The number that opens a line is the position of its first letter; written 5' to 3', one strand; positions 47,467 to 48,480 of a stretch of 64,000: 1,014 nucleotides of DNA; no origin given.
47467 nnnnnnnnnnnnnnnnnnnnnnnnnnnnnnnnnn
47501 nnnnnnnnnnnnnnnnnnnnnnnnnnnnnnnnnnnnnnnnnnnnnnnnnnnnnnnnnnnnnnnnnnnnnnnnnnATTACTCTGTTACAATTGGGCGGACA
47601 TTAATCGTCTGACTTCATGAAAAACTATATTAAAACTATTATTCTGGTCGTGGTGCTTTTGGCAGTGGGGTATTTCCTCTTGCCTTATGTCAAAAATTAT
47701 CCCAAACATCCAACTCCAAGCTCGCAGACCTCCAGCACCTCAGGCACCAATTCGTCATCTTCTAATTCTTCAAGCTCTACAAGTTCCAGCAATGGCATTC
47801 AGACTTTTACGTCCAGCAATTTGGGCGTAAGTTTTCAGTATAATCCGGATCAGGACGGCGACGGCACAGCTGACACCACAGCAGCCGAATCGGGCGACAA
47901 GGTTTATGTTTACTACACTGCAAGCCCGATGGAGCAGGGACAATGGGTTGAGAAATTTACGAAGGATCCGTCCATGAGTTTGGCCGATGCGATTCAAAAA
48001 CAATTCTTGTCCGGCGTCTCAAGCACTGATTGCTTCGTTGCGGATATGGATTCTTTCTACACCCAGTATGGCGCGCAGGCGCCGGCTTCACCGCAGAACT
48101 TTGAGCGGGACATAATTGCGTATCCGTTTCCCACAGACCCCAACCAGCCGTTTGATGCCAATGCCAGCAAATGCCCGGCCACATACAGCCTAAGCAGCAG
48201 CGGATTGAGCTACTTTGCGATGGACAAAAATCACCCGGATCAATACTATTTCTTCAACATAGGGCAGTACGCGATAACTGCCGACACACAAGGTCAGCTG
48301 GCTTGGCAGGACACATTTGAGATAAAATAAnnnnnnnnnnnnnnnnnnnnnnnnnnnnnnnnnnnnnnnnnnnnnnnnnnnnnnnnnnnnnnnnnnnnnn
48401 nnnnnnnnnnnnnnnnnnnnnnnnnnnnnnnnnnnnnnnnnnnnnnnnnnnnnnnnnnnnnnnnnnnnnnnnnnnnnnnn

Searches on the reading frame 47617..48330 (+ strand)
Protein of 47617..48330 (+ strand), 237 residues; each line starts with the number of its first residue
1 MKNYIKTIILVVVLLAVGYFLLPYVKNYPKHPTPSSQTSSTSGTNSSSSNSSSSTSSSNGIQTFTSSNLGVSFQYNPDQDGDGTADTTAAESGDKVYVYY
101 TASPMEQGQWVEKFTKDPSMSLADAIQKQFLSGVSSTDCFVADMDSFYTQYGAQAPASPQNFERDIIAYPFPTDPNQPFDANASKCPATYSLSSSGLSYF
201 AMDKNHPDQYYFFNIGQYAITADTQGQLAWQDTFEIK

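Call 18: search_protein_families(library=pfam, proteins=[window:47617-48330:+], max_evalue=0.1)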
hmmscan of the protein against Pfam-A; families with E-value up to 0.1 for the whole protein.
window:47617-48330:+ (237 aa): 1 family
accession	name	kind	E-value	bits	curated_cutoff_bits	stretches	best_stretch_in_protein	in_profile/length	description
PF18933.6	PsbP_2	-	0.059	13.8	27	1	9-78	4-61/184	PsbP-like protein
